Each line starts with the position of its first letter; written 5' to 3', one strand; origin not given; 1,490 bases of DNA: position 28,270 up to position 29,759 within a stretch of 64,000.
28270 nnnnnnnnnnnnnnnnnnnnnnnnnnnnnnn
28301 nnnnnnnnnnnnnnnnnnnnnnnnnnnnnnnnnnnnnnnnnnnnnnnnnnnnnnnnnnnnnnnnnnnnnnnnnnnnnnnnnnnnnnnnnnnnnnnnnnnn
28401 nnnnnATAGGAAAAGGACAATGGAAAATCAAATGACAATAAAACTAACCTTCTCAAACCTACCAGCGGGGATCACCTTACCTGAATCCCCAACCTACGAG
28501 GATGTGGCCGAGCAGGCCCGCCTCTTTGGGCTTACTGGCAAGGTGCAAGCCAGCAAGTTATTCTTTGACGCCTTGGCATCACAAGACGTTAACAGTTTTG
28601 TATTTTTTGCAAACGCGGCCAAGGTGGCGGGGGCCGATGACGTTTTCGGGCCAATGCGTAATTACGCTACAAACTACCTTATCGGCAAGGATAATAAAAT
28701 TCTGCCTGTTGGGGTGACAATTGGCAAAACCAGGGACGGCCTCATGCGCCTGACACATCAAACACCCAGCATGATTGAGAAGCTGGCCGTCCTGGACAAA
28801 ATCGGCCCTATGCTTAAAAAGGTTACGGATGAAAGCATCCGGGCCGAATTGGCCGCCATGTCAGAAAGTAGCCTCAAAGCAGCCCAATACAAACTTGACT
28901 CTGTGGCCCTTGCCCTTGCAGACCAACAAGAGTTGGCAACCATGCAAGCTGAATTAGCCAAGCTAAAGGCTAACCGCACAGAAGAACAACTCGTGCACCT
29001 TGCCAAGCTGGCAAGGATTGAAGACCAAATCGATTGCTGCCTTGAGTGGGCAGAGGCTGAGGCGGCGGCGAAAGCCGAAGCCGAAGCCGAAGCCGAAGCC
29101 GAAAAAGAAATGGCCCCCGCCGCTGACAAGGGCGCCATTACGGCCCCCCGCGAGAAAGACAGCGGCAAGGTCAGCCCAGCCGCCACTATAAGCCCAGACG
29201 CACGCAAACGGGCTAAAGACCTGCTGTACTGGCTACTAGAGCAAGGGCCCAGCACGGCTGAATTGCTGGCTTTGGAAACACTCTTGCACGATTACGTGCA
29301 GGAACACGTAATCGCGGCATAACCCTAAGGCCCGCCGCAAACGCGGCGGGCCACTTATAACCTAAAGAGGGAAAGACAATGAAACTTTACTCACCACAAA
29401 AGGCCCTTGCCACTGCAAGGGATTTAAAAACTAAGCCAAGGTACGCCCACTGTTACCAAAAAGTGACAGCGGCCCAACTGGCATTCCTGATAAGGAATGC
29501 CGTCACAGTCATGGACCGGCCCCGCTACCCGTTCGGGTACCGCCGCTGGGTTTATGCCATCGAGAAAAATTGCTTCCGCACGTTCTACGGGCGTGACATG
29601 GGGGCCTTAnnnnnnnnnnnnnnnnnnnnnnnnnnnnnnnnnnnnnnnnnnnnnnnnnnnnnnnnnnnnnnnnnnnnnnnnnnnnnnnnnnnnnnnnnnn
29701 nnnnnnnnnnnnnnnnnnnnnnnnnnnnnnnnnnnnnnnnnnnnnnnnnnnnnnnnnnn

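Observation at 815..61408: Genome-wide 12-bp dyad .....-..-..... (at least 21 copies), mostly locked 12-16 nt upstream of start codons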

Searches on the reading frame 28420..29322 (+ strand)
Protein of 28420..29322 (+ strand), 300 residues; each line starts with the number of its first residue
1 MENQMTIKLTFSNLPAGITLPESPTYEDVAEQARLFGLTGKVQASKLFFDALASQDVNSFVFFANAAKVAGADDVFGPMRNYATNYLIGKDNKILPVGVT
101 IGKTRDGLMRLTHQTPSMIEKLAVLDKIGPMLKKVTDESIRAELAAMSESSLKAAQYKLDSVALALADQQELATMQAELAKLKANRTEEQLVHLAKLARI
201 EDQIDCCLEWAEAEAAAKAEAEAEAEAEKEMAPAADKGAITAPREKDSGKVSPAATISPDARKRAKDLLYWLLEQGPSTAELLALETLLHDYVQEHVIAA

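Call 7: search_protein_families(library=phrogs, proteins=[window:28420-29322:+])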
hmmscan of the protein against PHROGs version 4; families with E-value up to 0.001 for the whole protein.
window:28420-29322:+ (300 aa): 0 families

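Call 8: search_protein_families(library=pfam, proteins=[window:28420-29322:+])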
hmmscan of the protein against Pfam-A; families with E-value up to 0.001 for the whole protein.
window:28420-29322:+ (300 aa): 0 families

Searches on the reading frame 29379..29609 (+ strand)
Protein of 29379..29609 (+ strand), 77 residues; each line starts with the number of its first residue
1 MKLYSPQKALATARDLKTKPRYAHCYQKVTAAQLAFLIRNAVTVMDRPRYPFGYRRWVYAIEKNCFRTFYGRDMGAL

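Call 86: predict_structure(protein=window:29379-29609:+)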
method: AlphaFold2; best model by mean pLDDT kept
length: 77 residues; sequences in the alignment: 1
mean_pLDDT: 71.8   pTM: 0.56
mean pLDDT of the five models: 71.8, 71.6, 65.1, 64.5, 61.8
residues with pLDDT >= 90: 0; 70-90: 55; 50-70: 17; < 50: 5
segments of 3 or more residues with pLDDT < 50: 1-3
pLDDT, mean of each block of 10 residues (from residue 1): 59 78 77 78 63 69 81 68
secondary structure, 60 per line:
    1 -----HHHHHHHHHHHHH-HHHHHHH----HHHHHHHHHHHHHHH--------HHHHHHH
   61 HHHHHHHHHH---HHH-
elements in order: H6-18 H20-26 H31-45 H54-70

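Call 88: fold_search(model_id=the predicted structure, library=pdb)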
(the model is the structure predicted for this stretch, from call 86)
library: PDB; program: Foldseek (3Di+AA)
matches with E <= 10: 17; with E <= 0.001: 0
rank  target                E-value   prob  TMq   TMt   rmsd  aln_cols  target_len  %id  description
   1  3b7h                  3.7e+00  0.10  0.31  0.31   5.9        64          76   14  Crystal structure of the prophage Lp1 protein 11 (released 2007-12-04)
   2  6fkf_C                4.7e+00  0.06  0.27  0.07  10.4        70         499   18  Chloroplast F1Fo conformation 1 (released 2018-05-23)
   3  2vsf                  5.9e+00  0.06  0.33  0.08   7.0        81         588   16  Structure of XPD from Thermoplasma acidophilum (released 2008-07-08)
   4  5h8w_A                7.0e+00  0.08  0.39  0.07   7.0        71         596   17  XPD mechanism (released 2016-01-13)
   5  8rkd_A                7.0e+00  0.07  0.36  0.08   9.6        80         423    9  TadA/CpaF with AMPPNP (released 2024-08-14)
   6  8k0g_E                7.0e+00  0.06  0.37  0.12  10.7        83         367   13  Cryo-EM structure of human 26S RP (Ed state) bound to K11/K48-branched ubiquitin (Ub) chain composed of four Ub. (released 2025-01-22)
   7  9br6_B                7.4e+00  0.02  0.19  0.07  10.1        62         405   11  Crystal structure of human succinyl-CoA:glutarate-CoA transferase (SUGCT) (released 2024-08-07)
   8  7kat_A                7.9e+00  0.05  0.36  0.08  11.8        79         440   14  Cryo-EM structure of the Sec complex from S. cerevisiae, Sec61 pore ring and Sec63 FN3 double mutant, class without Se (released 2021-01-06)
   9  9uaq_A                8.3e+00  0.06  0.33  0.12   5.8        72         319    8  CryoEM structure of GFP-like protein from Aequorea coerulescens with Trimbody (released 2026-02-11)
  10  6gcv_C                8.3e+00  0.05  0.29  0.20   7.5        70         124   18  Ligand binding domain (LBD) of the p. aeruginosa nitrate receptor McpN (released 2018-09-19)
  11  9gix_A                8.3e+00  0.02  0.23  0.18  10.6        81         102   17  Structure of the human mitochondrial pyruvate carrier in the apo-state (released 2025-05-07)
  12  8osf_A                8.3e+00  0.02  0.20  0.09  11.4        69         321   16  AAA+ motor subunit ChlI of magnesium chelatase, hexamer conformation A (released 2023-09-06)
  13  8b3z_F                8.8e+00  0.08  0.40  0.40   5.1        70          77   14  SigE N-terminal Domain (released 2023-08-23)
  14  9giw_A                8.8e+00  0.04  0.26  0.23   8.4        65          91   18  Structure of the human mitochondrial pyruvate carrier inhibited by zaprinast (released 2025-05-07)
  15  9bm1                  8.8e+00  0.04  0.31  0.02   7.7        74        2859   14  State-3 of motor domain from full-length human dynein-1 in 5mM ATP (released 2025-04-23)
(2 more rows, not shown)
